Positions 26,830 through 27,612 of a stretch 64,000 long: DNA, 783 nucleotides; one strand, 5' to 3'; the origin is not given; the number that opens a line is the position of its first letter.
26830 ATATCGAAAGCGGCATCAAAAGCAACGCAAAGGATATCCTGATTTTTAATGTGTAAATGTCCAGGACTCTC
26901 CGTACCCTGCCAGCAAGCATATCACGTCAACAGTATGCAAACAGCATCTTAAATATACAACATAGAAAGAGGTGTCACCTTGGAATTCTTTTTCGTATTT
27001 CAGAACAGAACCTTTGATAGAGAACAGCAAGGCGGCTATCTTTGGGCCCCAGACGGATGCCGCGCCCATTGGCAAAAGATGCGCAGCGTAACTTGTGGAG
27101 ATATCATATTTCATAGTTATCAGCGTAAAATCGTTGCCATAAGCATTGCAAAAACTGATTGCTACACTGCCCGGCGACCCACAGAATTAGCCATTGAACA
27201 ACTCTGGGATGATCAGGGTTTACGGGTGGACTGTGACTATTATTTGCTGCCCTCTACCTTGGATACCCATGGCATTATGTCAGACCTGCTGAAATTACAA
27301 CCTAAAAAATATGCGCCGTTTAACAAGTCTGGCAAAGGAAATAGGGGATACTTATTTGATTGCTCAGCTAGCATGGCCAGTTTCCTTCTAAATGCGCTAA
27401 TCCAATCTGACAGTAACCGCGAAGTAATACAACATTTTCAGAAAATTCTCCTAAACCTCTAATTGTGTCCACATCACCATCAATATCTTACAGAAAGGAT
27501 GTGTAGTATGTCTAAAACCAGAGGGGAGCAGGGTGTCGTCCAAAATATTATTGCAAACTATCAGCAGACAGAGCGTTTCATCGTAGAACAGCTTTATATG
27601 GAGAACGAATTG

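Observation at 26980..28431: Split two-gene module: EVE/PUA-like reader plus PD-(D/E)xK (Mrr-cat-like) nuclease, a candidate modification-dependent (type IV-like) restriction or defence system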

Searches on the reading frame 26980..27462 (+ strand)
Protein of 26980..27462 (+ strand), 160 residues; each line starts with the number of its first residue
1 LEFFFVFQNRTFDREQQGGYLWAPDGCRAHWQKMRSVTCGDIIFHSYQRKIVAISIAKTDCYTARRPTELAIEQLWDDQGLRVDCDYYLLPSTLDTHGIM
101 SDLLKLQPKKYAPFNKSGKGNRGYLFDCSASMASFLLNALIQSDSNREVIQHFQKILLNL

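Call 3: search_protein_families(library=pfam, proteins=[window:26980-27462:+], max_evalue=1)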
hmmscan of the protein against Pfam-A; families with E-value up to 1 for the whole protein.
window:26980-27462:+ (160 aa): 0 families

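Call 4: search_protein_families(library=padloc, proteins=[window:26980-27462:+], max_evalue=1)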
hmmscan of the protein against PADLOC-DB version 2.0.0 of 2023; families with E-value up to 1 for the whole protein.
window:26980-27462:+ (160 aa): 0 families

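Call 5: search_protein_families(library=ncbifam, proteins=[window:26980-27462:+], max_evalue=1)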
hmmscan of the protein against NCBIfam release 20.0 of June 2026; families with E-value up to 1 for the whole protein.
window:26980-27462:+ (160 aa): 0 families

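Call 7: search_solved_structures(query=window:26980-27462:+, max_evalue=10, show_alignments=2)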
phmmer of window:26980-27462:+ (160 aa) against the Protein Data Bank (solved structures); distinct sequences matched with E-value up to 10: 1.
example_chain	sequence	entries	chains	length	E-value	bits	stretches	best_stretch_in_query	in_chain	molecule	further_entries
6yex_A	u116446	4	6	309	1.4e-20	76.9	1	1-149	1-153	HNH endonuclease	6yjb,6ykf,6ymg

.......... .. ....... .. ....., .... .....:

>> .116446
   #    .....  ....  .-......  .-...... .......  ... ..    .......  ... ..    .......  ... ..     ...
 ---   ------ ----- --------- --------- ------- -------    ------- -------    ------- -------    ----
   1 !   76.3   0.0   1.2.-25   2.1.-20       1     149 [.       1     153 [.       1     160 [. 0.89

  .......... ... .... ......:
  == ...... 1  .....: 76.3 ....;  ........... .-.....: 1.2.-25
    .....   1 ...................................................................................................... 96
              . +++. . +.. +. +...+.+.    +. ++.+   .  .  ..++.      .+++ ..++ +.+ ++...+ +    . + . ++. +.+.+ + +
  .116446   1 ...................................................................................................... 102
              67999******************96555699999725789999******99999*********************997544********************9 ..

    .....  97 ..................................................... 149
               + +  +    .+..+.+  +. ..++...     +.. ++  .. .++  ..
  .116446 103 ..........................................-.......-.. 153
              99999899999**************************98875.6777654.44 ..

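Call 8: search_protein_families(library=phrogs, proteins=[window:26980-27462:+], max_evalue=1)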
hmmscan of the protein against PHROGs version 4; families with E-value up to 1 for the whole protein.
window:26980-27462:+ (160 aa): 0 families

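Call 10: find_homologous_proteins(query=window:26980-27462:+)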
Query window:26980-27462:+ (160 aa): 17 proteins with E <= 0.001 among 29 candidates.
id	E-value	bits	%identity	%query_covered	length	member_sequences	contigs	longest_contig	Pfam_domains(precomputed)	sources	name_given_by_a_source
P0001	1.0e-105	368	99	100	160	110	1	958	-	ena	-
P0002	5.1e-105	366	99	100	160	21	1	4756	-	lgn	-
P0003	2.6e-86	305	84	99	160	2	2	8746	-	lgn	-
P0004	4.6e-77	275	76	98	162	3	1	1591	-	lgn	-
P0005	6.4e-65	236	66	96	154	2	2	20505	-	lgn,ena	-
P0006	9.7e-64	232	67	94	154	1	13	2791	-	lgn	-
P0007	1.5e-60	222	65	94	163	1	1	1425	-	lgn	-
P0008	2.1e-56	208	59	97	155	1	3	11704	-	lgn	-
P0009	5.3e-55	203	61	94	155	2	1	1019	-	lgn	-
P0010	1.1e-54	203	59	94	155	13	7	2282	-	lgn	-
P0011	4.0e-53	197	59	94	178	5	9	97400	-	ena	-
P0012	5.7e-53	197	54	91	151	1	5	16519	-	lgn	-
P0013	2.2e-52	195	60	94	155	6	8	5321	-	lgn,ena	-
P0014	2.7e-50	188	59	92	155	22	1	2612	-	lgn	-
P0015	1.1e-40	157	51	89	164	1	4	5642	-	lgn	-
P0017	2.6e-32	130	45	91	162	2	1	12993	-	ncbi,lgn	-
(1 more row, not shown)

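Call 11: find_encoding_contigs(protein=P0011, flank=6000, max_places=4)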
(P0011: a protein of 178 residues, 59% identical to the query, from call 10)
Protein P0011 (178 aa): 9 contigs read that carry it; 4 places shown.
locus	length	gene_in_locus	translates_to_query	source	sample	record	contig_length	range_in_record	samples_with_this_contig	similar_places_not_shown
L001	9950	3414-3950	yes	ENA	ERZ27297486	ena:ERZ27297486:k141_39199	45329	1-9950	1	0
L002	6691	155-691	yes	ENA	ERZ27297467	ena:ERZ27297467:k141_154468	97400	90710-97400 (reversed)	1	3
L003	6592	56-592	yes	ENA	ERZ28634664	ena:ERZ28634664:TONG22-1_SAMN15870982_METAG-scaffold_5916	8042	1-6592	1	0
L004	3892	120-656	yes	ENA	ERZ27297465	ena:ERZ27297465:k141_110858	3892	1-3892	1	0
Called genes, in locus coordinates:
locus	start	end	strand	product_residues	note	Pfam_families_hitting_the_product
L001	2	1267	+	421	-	PF01076:Mob_Pre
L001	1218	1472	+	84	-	-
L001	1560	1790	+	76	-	-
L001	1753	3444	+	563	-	PF00239:Resolvase, PF07508:Recombinase, PF13408:Zn_ribbon_recom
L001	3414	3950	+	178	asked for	-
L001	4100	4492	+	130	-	-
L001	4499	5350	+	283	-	PF18937:DUF5685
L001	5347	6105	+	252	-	PF00226:DnaJ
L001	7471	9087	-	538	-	PF00999:Na_H_Exchanger, PF02080:TrkA_C (weak)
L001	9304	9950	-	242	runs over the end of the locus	PF04203:Sortase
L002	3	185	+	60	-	?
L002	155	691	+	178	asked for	-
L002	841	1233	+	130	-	-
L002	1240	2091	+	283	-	PF18937:DUF5685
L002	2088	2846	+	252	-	PF00226:DnaJ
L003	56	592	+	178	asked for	-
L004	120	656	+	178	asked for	-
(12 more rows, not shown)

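Call 12: find_encoding_contigs(protein=P0005, flank=6000, max_places=3)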
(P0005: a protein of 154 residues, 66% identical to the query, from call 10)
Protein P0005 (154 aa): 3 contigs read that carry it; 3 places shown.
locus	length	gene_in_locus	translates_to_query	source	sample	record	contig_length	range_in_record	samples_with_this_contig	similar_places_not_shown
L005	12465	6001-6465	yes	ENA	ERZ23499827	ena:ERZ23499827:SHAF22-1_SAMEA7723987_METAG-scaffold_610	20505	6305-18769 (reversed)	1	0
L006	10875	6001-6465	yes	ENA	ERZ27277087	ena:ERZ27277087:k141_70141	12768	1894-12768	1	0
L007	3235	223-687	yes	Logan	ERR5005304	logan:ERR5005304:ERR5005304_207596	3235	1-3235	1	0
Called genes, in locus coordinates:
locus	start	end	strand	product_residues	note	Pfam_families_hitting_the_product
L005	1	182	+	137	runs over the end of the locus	PF13560:HTH_31 (weak)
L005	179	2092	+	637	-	PF01636:APH, PF00069:Pkinase, PF07714:PK_Tyr_Ser-Thr (weak), PF13855:LRR_8 (faint), PF23598:LRR_14 (faint), PF12799:LRR_4 (weak)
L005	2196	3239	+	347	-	PF07833:Cu_amine_oxidN1 (weak)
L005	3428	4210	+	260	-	PF13739:PdaC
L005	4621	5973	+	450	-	PF01938:TRAM (weak), PF05958:tRNA_U5-meth_tr, PF03602:Cons_hypoth95 (weak), PF09445:Methyltransf_15 (weak), PF13649:Methyltransf_25, PF13847:Methyltransf_31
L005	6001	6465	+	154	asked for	-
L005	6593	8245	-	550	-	PF25390:WD40_RLD, PF00415:RCC1, PF25390:WD40_RLD, PF00415:RCC1, PF13540:RCC1_2, PF00415:RCC1, PF13540:RCC1_2, PF00415:RCC1, +6 more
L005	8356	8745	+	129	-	PF12646:DUF3783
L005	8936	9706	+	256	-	PF06738:ThrE, PF12821:ThrE_2 (weak)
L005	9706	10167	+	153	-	PF06738:ThrE (weak), PF12821:ThrE_2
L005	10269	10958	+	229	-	PF00702:Hydrolase, PF13419:HAD_2, PF13242:Hydrolase_like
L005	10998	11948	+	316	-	PF00657:Lipase_GDSL (weak), PF13472:Lipase_GDSL_2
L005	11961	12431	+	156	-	PF14270:DUF4358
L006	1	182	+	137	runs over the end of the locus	PF13560:HTH_31 (weak)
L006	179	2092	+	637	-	PF01636:APH, PF00069:Pkinase, PF07714:PK_Tyr_Ser-Thr (weak), PF13855:LRR_8 (faint), PF12799:LRR_4 (weak)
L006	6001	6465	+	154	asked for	-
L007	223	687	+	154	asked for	-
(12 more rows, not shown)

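Call 13: find_encoding_contigs(protein=P0017, flank=6000, max_places=3)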
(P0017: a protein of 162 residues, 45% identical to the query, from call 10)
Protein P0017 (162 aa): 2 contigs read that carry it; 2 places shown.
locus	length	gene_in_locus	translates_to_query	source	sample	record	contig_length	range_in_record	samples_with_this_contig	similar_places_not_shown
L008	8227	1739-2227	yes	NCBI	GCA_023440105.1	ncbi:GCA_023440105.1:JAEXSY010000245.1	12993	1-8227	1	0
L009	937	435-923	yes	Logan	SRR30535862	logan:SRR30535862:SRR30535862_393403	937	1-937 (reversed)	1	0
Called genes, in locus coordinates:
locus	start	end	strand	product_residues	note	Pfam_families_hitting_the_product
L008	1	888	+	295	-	?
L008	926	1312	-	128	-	PF00293:NUDIX, PF14815:NUDIX_4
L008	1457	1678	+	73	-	PF13560:HTH_31, PF12844:HTH_19, PF01381:HTH_3, PF13443:HTH_26 (weak)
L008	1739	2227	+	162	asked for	-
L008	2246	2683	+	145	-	-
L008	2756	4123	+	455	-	PF09848:SLFN-g3_helicase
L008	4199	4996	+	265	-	PF01633:Choline_kinase (faint), PF02958:EcKL, PF01636:APH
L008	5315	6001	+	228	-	PF16264:SatD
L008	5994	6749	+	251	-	PF11750:DUF3307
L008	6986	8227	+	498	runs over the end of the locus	PF02463:SMC_N (weak), PF13175:AAA_15, PF13304:AAA_21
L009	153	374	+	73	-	PF13560:HTH_31, PF12844:HTH_19, PF01381:HTH_3, PF13443:HTH_26 (weak)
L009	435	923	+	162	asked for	-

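Call 14: find_encoding_contigs(protein=P0003, flank=6000, max_places=3)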
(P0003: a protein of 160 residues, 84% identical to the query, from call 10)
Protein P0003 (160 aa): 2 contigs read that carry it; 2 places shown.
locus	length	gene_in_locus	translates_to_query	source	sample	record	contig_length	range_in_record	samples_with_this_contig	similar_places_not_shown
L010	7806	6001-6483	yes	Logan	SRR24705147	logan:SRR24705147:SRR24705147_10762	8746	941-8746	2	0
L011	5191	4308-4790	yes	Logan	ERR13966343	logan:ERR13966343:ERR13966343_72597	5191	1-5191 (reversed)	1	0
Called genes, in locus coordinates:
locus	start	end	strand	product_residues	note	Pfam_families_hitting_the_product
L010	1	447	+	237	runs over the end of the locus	-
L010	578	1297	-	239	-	PF01551:Peptidase_M23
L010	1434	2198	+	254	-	PF01026:TatD_DNase, PF04909:Amidohydro_2 (weak)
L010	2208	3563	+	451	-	PF01938:TRAM, PF02475:TRM5-TYW2_MTfase (weak), PF05958:tRNA_U5-meth_tr, PF05175:MTS, PF03602:Cons_hypoth95, PF09445:Methyltransf_15, PF13649:Methyltransf_25, PF13847:Methyltransf_31, +3 more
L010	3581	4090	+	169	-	-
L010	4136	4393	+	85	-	-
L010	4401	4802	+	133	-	PF00583:Acetyltransf_1, PF13673:Acetyltransf_10, PF13508:Acetyltransf_7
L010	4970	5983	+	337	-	PF02661:Fic, PF21247:Fic-like_C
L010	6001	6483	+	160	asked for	-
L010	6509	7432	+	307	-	PF20247:DUF6602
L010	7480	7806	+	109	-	?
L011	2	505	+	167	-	?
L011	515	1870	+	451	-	PF01938:TRAM, PF02475:TRM5-TYW2_MTfase (weak), PF05958:tRNA_U5-meth_tr, PF05175:MTS, PF03602:Cons_hypoth95, PF09445:Methyltransf_15, PF13649:Methyltransf_25, PF13847:Methyltransf_31, +3 more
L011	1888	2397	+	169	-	-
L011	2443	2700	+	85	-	-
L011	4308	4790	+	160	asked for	-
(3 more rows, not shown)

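Call 15: find_encoding_contigs(protein=P0008, flank=6000, max_places=3)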
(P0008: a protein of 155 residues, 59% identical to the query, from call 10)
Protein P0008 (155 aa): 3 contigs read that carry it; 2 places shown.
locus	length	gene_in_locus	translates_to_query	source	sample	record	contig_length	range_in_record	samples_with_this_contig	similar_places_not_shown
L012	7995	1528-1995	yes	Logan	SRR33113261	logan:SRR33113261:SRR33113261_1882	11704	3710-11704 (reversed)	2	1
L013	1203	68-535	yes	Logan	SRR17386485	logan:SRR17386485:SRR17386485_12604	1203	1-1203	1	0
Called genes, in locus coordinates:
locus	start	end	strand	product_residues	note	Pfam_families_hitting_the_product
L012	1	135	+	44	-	?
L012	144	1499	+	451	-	PF01938:TRAM, PF05958:tRNA_U5-meth_tr, PF02475:TRM5-TYW2_MTfase (weak), PF03602:Cons_hypoth95 (weak), PF05175:MTS (weak), PF13649:Methyltransf_25 (weak), PF13847:Methyltransf_31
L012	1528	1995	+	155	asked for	-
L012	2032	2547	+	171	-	PF06210:DUF1003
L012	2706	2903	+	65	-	PF02597:ThiS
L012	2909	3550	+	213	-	PF00899:ThiF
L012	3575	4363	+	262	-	PF05690:ThiG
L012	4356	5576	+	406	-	PF04055:Radical_SAM, PF06968:BATS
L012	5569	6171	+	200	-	PF02581:TMP-TENI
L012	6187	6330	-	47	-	-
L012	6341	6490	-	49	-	-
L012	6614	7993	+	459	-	PF17125:Methyltr_RsmF_N, PF01189:Methyltr_RsmB-F, PF17126:RsmF_methylt_CI, PF13636:Methyltranf_PUA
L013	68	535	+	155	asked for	-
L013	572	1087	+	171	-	PF06210:DUF1003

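Call 16: find_encoding_contigs(protein=P0012, flank=6000, max_places=3)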
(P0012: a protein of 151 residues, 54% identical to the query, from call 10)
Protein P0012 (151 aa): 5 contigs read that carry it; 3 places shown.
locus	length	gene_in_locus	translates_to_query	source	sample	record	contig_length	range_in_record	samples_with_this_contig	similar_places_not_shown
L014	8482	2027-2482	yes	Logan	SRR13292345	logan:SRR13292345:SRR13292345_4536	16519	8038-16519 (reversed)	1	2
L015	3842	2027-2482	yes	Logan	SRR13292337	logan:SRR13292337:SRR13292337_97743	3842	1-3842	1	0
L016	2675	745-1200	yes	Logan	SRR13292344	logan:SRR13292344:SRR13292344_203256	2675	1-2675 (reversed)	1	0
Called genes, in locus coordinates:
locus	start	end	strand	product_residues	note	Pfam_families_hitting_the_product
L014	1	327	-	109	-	?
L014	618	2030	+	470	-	PF01938:TRAM, PF05958:tRNA_U5-meth_tr, PF03602:Cons_hypoth95, PF05175:MTS (weak), PF09445:Methyltransf_15 (faint), PF13847:Methyltransf_31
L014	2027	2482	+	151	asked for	-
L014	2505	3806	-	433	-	PF03600:CitMHS (weak), PF13726:Na_H_antiport_2, PF03606:DcuC (faint), PF03553:Na_H_antiporter, PF06808:DctM (weak)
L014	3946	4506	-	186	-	-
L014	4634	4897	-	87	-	PF00381:PTS-HPr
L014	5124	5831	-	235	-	PF01746:tRNA_m1G_MT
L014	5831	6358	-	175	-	PF01782:RimM, PF05239:PRC (weak), PF24986:PRC_RimM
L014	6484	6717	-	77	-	PF13083:KH_KhpA-B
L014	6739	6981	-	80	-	PF00886:Ribosomal_S16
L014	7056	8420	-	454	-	PF02881:SRP54_N, PF00448:SRP54, PF01656:CbiA (faint), PF02978:SRP_SPB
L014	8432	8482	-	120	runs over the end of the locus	PF04297:UPF0122, PF04545:Sigma70_r4 (weak)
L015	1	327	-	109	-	?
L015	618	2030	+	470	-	PF01938:TRAM, PF05958:tRNA_U5-meth_tr, PF03602:Cons_hypoth95, PF05175:MTS (weak), PF09445:Methyltransf_15 (faint), PF13847:Methyltransf_31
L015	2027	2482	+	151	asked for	-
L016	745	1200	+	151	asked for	-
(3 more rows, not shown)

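Call 38: search_protein_representatives(protein=window:26980-27462:+)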
Query: 160 residues. Proteins with E-value up to 0.001 (for the whole library): 1427; up to 1e-10: 512; up to 1e-30: 34. The best 150 are listed.
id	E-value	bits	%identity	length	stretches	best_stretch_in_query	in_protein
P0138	1.3e-48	181.0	53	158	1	1-141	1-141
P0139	2.1e-40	154.4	48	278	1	3-154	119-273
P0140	8.0e-40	152.5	51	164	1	1-145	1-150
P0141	2.5e-38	147.6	46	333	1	1-153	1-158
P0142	3.1e-38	147.3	46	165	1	1-156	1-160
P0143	7.4e-37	142.8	47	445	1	1-150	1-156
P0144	2.3e-36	141.2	48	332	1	2-146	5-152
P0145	1.1e-35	139.1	52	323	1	1-145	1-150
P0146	6.0e-35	136.6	48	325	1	2-141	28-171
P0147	1.2e-34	135.7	47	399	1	2-143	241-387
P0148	2.5e-34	134.6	48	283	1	2-140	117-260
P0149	2.5e-34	134.6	47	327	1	1-143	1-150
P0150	7.1e-34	133.1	44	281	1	3-144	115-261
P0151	9.9e-34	132.7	40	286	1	2-157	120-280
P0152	2.0e-33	131.7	46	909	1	2-141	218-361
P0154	4.5e-33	130.5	42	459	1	3-144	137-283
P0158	2.9e-32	127.9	43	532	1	2-140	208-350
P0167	3.4e-31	124.4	39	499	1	3-156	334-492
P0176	6.4e-30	120.3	45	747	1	1-137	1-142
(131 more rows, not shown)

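Call 40: search_protein_families(library=pfam, proteins=[P0139, P0141, P0143, P0144, P0147, P0152, P0154, P0158, P0167, P0176], max_evalue=0.001)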
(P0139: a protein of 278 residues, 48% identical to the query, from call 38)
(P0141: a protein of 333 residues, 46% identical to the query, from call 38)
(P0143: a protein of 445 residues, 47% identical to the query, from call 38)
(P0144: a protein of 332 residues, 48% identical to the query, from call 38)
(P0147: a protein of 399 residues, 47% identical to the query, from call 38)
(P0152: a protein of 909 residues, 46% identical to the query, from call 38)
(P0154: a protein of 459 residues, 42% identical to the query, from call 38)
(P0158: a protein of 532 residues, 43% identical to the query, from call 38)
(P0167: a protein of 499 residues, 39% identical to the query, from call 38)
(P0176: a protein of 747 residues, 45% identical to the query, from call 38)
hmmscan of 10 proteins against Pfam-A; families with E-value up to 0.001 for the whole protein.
P0139 (278 aa): 0 families

P0141 (333 aa): 2 families
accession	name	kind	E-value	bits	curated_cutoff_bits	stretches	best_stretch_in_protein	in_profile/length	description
PF13391.12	HNH_2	-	1.1e-13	51.2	21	1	234-286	1-66/66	HNH endonuclease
PF01844.29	HNH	-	5.8e-05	23.6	21.4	1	234-273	1-39/47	HNH endonuclease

P0143 (445 aa): 2 families
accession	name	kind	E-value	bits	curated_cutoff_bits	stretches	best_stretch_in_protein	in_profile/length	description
PF01844.29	HNH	-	1.3e-12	48.1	21.4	1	372-421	1-45/47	HNH endonuclease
PF14279.12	HNH_5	-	5.5e-05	23.4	27.5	1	372-420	1-43/56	HNH endonuclease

P0144 (332 aa): 2 families
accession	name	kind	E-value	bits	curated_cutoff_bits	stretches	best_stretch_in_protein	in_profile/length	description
PF01844.29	HNH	-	0.00038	21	21.4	1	255-294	12-46/47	HNH endonuclease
PF13391.12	HNH_2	-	0.00059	20.1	21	0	251-291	9-57/66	HNH endonuclease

P0147 (399 aa): 0 families

P0152 (909 aa): 1 family
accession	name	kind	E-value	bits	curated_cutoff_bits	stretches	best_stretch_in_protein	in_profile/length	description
PF01844.29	HNH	-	7.4e-05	23.3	21.4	1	832-871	11-45/47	HNH endonuclease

P0154 (459 aa): 1 family
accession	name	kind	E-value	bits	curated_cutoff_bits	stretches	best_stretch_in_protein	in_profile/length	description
PF01844.29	HNH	-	3.9e-05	24.1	21.4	1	385-422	13-45/47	HNH endonuclease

P0158 (532 aa): 1 family
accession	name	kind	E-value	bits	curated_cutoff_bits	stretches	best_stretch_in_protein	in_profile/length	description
PF01844.29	HNH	-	1.7e-05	25.3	21.4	1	456-495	11-45/47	HNH endonuclease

P0167 (499 aa): 0 families

P0176 (747 aa): 0 families

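Call 51: find_related_loci(query=A3, collection=metagenome_contigs, flank=5000)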
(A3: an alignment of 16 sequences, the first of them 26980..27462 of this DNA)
Query A3 (160 aa) in metagenome_contigs; peptide patterns used: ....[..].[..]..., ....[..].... (x = any residue, [..] = any of these).
264 stretches matched a pattern; 61 encode a relative of the query (tblastn E <= 1e-3); 61 distinct loci.
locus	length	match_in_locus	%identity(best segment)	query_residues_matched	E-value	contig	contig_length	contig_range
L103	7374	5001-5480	99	1-160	1e-109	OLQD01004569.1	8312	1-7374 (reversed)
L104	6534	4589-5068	99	1-160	1e-109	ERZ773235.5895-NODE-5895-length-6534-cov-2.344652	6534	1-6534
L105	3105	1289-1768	99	1-160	2e-112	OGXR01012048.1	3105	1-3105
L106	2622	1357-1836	99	1-160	9e-114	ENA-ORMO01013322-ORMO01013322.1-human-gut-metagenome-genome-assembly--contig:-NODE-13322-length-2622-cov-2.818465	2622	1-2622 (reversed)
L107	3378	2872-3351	99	1-160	8e-112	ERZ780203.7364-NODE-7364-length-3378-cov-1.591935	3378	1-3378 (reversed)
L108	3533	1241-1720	94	1-160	5e-103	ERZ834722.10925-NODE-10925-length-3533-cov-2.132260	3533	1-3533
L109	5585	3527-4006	94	1-160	1e-101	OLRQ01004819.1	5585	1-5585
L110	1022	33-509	94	2-160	4e-110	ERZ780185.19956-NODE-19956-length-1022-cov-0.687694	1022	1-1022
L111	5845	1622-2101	93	1-160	1e-100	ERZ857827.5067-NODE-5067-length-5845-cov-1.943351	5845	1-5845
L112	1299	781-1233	59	1-151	2e-64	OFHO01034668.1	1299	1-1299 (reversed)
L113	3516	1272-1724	58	1-151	7e-61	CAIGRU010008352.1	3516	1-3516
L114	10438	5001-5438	60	2-147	7e-58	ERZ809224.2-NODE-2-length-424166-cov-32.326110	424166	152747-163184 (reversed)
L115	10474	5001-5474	46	1-160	2e-47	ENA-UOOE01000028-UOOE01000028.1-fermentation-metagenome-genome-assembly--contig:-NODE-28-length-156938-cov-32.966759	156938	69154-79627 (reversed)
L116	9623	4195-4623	48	3-140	3e-46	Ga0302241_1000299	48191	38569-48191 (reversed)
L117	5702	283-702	48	1-137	3e-46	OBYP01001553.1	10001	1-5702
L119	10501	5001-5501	44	1-154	2e-45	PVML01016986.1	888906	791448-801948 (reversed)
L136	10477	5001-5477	38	1-156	5e-34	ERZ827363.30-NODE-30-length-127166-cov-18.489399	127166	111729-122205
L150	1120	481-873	34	4-142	1e-27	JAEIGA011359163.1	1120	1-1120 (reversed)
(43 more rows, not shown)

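Call 52: find_related_loci(query=A3, collection=viral_contigs, flank=5000)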
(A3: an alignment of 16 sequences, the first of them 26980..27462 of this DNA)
Query A3 (160 aa) in viral_contigs; peptide patterns used: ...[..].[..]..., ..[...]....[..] (x = any residue, [..] = any of these).
98 stretches matched a pattern, but none encodes a relative of the query by tblastn (E <= 1e-3).
